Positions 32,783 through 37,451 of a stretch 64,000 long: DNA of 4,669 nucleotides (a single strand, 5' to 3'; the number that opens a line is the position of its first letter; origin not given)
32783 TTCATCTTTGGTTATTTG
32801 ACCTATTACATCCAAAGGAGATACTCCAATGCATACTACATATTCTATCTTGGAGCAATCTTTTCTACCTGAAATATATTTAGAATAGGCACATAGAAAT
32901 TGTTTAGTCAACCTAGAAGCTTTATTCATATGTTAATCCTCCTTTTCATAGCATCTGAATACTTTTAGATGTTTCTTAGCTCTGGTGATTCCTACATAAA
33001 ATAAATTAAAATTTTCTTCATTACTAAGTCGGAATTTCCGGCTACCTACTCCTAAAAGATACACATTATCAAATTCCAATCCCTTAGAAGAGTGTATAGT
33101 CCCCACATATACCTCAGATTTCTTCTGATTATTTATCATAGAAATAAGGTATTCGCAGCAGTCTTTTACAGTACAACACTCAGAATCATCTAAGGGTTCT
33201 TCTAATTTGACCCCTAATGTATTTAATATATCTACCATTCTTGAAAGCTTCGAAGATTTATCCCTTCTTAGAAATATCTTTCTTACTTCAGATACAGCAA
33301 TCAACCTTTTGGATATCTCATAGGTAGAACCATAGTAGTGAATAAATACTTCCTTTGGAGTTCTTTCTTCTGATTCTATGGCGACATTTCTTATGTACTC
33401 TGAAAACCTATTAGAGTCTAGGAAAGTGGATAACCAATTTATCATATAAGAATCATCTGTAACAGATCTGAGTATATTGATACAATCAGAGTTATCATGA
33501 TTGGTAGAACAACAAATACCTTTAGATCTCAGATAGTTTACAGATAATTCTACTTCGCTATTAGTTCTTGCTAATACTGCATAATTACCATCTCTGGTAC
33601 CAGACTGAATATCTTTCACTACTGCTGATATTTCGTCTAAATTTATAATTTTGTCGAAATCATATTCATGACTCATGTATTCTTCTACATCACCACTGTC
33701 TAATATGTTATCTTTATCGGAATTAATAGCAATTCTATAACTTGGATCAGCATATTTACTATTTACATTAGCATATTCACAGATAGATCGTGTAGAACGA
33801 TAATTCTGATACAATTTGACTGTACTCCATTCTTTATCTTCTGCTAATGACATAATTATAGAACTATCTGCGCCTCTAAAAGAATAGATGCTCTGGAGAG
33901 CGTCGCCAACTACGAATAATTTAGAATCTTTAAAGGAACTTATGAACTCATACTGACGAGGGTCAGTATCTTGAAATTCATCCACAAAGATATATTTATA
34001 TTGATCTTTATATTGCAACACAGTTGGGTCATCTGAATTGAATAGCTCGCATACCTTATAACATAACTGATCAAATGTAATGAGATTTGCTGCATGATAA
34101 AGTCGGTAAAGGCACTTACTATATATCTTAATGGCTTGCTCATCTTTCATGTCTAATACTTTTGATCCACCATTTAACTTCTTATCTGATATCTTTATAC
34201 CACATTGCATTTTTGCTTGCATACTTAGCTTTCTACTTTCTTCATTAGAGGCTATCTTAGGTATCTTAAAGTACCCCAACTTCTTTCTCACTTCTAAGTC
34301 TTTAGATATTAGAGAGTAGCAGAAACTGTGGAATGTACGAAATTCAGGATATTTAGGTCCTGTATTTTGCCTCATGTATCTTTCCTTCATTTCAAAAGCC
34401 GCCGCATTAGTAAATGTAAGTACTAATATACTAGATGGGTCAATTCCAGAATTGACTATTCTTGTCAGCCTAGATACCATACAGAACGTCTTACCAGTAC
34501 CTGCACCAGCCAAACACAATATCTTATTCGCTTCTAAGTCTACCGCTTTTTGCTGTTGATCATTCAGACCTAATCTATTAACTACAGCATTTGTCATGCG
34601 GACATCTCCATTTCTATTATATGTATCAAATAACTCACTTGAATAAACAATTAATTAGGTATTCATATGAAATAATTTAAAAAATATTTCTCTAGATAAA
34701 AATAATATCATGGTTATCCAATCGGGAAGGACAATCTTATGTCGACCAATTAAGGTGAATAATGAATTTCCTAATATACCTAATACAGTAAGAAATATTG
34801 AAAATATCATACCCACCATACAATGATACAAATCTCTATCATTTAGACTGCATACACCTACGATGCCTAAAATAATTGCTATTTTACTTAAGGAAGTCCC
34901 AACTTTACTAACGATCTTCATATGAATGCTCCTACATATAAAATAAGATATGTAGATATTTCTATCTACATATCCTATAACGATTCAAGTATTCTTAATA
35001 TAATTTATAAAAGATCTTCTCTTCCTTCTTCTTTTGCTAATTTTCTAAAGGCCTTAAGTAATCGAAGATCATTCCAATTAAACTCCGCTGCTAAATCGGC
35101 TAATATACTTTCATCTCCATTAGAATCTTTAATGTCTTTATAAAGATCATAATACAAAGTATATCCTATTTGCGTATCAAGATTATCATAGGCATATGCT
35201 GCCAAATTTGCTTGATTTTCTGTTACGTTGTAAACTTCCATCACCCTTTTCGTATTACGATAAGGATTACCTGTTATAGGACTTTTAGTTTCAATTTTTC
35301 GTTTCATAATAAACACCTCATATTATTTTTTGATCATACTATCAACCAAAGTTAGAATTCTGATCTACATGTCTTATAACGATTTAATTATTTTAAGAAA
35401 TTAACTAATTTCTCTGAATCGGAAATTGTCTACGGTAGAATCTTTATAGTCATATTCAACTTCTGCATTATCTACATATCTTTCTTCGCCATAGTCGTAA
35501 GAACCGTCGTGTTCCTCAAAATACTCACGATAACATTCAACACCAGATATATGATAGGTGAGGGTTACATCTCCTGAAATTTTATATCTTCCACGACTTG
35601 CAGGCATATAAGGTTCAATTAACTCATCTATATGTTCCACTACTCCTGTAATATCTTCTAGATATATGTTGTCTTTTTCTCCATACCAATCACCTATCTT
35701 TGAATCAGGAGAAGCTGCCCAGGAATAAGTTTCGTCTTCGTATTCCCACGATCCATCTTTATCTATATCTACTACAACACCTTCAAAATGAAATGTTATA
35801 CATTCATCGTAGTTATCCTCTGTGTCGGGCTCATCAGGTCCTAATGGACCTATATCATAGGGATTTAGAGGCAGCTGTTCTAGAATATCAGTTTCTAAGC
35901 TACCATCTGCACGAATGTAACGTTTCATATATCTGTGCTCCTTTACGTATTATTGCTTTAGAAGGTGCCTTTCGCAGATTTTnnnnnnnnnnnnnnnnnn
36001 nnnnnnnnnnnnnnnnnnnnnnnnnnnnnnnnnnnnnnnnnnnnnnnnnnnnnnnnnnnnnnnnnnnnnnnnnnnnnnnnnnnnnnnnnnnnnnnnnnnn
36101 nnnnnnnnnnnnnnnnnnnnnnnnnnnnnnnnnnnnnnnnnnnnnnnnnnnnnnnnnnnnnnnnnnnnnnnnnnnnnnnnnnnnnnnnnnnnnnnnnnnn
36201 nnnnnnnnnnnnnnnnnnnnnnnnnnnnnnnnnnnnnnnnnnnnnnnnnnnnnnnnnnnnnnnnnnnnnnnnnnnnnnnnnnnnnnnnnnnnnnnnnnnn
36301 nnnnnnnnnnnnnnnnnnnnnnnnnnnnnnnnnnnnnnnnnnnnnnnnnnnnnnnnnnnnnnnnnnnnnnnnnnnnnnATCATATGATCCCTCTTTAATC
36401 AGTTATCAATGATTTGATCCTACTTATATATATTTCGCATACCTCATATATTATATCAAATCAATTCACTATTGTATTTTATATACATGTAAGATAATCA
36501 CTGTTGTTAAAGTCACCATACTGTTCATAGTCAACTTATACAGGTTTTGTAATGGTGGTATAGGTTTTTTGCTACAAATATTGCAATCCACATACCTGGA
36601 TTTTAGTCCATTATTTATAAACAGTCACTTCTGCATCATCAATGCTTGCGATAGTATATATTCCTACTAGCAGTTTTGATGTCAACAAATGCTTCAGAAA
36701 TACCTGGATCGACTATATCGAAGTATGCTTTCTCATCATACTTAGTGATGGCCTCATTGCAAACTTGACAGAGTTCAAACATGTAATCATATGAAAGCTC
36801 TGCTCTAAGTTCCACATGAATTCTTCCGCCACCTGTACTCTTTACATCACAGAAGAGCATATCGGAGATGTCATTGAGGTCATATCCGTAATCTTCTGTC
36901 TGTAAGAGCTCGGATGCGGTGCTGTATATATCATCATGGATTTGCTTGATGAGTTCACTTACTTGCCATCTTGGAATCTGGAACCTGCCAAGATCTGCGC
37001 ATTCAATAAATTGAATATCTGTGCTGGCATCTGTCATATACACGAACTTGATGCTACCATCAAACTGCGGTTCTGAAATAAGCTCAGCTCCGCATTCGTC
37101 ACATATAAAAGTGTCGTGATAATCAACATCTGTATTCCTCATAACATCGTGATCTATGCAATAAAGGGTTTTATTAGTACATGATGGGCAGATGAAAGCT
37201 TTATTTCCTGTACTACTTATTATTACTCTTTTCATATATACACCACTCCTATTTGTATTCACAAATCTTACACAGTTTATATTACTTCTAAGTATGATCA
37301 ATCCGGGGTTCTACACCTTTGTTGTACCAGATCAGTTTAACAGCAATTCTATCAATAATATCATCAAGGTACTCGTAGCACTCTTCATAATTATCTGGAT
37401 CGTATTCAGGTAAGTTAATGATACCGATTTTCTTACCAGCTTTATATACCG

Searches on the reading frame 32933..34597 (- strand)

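Call 10: search_protein_families(library=pfam, proteins=[window:32933-34597:-], max_evalue=0.01)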
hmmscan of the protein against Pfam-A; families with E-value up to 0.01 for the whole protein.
window:32933-34597:- (554 aa): 7 families
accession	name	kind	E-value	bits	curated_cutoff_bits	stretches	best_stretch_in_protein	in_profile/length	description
PF00580.27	UvrD-helicase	-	3.1e-54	184.9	23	1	11-254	1-269/271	UvrD/REP helicase N-terminal domain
PF13361.12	UvrD_C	-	1.7e-21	77.5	25.6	2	371-546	163-345/350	UvrD-like helicase C-terminal domain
PF13245.12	AAA_19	-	9.2e-20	71.6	25.1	1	15-241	1-134/134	AAA domain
PF13538.12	UvrD_C_2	-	6.8e-12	45.5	27.4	1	496-544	2-49/52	UvrD-like helicase C-terminal domain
PF01443.25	Viral_helicase1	-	2e-08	34.7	21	0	196-272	57-133/228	Viral superfamily 1 RNA helicase core domain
PF13087.12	AAA_12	-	0.00016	21.7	27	0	484-546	125-190/195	AAA domain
PF13604.12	AAA_30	-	0.0015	18.8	27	0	11-73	2-65/191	AAA domain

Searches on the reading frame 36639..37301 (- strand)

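Call 8: search_protein_families(library=pfam, proteins=[window:36639-37301:-], max_evalue=0.01)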
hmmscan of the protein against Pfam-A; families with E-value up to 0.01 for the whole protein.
window:36639-37301:- (220 aa): 2 families
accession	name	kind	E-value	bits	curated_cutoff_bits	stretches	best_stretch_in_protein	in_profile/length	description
PF08274.17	Zn_Ribbon_YjdM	-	0.002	18.5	30.8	0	62-73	17-28/30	PhnA Zinc-Ribbon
PF25164.1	CoiA_N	-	0.0076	16.2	26.3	0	31-44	13-26/50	Competence protein CoiA, N-terminal domain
